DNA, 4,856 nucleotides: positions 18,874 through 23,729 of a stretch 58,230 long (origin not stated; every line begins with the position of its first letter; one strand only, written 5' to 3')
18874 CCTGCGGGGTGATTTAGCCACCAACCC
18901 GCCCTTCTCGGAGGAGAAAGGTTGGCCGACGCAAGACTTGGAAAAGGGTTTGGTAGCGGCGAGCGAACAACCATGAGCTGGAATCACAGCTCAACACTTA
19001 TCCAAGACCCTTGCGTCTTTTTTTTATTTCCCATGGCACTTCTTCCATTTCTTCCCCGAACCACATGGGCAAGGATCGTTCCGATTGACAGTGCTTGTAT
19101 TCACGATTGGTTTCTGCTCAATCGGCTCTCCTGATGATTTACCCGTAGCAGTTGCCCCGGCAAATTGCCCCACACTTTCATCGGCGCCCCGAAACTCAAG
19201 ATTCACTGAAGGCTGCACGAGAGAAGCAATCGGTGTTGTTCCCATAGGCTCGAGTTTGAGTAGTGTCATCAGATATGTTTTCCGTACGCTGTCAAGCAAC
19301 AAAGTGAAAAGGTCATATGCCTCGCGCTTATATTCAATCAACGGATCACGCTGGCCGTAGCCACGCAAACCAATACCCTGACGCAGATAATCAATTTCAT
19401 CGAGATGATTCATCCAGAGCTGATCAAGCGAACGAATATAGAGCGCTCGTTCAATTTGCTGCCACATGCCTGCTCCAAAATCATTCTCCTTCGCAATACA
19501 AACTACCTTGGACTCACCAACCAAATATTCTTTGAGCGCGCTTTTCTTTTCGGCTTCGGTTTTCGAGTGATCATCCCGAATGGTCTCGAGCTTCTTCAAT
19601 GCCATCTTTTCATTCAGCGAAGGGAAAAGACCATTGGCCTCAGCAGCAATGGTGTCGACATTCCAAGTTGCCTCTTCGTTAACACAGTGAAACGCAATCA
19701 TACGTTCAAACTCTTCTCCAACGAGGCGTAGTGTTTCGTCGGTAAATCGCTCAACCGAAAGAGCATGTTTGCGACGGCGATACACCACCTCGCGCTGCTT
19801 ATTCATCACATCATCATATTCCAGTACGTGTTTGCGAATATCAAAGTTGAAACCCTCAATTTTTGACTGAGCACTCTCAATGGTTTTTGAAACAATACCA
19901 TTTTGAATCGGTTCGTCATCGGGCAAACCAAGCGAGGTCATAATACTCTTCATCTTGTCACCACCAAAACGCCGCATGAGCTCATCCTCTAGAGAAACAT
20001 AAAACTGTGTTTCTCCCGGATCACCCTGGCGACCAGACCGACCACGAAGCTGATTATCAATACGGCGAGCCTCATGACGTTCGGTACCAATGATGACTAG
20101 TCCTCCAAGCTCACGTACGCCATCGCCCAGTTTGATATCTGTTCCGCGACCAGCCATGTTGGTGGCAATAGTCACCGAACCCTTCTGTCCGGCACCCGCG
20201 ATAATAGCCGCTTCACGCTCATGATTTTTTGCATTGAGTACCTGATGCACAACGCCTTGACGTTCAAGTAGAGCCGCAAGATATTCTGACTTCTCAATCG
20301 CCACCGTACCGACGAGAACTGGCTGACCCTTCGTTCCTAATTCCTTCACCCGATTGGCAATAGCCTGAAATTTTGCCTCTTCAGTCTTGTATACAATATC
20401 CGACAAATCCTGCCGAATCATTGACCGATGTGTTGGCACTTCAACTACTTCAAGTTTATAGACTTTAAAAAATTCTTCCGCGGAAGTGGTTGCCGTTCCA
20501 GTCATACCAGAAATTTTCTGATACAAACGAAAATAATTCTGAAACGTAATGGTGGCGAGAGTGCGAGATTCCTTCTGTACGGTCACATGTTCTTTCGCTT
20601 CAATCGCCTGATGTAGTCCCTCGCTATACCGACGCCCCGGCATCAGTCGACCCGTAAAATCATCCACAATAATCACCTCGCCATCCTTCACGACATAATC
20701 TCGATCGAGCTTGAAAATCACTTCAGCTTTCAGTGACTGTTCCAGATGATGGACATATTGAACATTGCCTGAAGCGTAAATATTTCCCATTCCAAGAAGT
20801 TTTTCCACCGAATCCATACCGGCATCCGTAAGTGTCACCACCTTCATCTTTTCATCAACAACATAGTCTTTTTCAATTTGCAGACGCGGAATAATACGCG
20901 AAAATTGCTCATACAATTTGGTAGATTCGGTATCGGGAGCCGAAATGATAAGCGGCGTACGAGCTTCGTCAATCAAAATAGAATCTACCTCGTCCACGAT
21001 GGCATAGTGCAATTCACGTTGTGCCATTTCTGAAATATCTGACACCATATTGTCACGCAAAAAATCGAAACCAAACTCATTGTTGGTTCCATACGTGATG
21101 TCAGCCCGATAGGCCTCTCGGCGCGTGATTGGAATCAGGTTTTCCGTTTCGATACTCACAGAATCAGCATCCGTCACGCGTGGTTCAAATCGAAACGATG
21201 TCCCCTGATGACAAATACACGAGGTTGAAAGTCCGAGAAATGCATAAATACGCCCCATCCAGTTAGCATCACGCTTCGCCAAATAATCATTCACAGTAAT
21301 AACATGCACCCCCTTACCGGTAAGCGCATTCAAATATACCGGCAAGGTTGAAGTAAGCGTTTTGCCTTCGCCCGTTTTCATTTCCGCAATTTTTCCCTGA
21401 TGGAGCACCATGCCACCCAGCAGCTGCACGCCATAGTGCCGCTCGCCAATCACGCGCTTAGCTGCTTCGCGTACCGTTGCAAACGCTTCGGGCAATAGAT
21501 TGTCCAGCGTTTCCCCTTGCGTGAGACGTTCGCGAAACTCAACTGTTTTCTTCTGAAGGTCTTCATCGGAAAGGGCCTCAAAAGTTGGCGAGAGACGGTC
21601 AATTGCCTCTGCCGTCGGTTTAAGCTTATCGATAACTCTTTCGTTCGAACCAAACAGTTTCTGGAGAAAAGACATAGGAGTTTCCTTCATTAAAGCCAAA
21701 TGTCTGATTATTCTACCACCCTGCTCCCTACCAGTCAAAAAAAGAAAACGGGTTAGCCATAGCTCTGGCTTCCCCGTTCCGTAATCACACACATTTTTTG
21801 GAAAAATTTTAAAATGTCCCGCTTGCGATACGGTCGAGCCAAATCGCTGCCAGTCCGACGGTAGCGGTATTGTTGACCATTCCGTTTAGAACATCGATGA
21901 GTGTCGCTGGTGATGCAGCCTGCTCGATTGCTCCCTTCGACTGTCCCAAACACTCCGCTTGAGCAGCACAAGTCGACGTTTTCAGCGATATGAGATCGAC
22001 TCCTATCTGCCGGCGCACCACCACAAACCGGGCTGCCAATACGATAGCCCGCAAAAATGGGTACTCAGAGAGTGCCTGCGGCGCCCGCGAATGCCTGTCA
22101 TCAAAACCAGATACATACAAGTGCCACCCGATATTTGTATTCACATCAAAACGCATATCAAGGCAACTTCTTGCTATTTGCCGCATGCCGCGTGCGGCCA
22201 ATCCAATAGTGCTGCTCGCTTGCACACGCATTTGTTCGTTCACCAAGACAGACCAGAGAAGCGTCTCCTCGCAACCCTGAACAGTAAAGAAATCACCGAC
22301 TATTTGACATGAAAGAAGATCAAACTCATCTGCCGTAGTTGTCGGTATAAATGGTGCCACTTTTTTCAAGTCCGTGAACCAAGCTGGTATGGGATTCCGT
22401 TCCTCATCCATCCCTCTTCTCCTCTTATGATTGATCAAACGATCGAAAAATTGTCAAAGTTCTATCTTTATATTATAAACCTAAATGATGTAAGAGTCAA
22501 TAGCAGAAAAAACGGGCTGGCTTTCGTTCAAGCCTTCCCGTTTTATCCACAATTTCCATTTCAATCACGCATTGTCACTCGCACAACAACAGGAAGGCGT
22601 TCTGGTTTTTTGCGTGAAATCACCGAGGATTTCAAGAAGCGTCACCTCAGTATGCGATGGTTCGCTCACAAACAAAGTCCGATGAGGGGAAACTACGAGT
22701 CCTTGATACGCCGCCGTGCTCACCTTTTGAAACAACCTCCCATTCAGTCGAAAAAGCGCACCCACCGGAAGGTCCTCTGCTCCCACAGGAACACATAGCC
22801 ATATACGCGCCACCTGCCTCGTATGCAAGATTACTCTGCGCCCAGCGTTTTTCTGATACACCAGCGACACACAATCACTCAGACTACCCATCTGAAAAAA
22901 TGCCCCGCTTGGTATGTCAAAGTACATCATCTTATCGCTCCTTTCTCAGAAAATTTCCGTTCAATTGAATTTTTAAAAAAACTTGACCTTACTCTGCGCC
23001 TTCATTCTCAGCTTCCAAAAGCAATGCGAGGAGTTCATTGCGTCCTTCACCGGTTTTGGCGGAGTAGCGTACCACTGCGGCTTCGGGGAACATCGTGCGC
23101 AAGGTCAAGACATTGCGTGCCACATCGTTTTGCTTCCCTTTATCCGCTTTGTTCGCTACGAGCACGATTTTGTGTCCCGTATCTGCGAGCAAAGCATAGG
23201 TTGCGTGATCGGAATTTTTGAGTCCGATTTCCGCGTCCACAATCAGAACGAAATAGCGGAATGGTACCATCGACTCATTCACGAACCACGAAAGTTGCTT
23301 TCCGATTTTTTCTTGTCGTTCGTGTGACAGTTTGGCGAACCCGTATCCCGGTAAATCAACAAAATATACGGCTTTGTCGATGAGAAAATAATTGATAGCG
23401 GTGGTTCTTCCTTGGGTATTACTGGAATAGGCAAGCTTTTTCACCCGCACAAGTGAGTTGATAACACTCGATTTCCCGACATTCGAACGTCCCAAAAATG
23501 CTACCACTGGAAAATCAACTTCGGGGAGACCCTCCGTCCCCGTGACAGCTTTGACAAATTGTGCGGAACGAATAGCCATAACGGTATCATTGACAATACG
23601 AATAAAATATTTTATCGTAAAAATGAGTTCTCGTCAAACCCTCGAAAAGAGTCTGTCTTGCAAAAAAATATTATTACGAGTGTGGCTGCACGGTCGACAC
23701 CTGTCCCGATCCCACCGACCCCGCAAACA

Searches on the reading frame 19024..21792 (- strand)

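Call 36: search_protein_families(library=pfam, proteins=[window:19024-21792:-], max_evalue=0.001)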
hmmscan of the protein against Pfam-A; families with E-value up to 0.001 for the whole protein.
window:19024-21792:- (922 aa): 5 families
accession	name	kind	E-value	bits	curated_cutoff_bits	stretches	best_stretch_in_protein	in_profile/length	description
PF07517.20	SecA_DEAD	-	6e-125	416.7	24.6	1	45-441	3-289/290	SecA DEAD-like domain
PF21090.3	P-loop_SecA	-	5.3e-78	261.8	27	2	458-557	2-101/205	SecA P-loop domain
PF07516.18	SecA_SW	-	8.9e-57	192.8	26.7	1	628-847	1-199/200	SecA Wing and Scaffold domain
PF01043.26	SecA_PP_bind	-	8e-42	142.7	23.5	1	290-398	2-110/110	SecA preprotein cross-linking domain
PF02810.21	SEC-C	-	2.4e-09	37.3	20.4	1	904-922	1-19/19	SEC-C motif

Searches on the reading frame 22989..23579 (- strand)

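Call 36: search_protein_families(library=pfam, proteins=[window:22989-23579:-], max_evalue=0.001)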
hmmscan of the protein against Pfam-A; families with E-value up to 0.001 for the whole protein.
window:22989-23579:- (196 aa): 5 families
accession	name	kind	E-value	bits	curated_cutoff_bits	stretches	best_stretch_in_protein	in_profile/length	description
PF01926.29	MMR_HSR1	-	1.2e-16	61.2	21.9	1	26-144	2-113/113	50S ribosome-binding GTPase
PF02421.24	FeoB_N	-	3.7e-11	43.2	27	1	26-185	3-154/156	Ferrous iron transport protein B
PF03193.22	RsgA_GTPase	-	2.1e-07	31.4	30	1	25-79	108-168/174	RsgA GTPase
PF00009.33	GTP_EFTU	-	7e-07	29.4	26.5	1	109-189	95-184/188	Elongation factor Tu GTP binding domain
PF00350.29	Dynamin_N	-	1.3e-05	25.7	27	0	26-56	1-31/168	Dynamin family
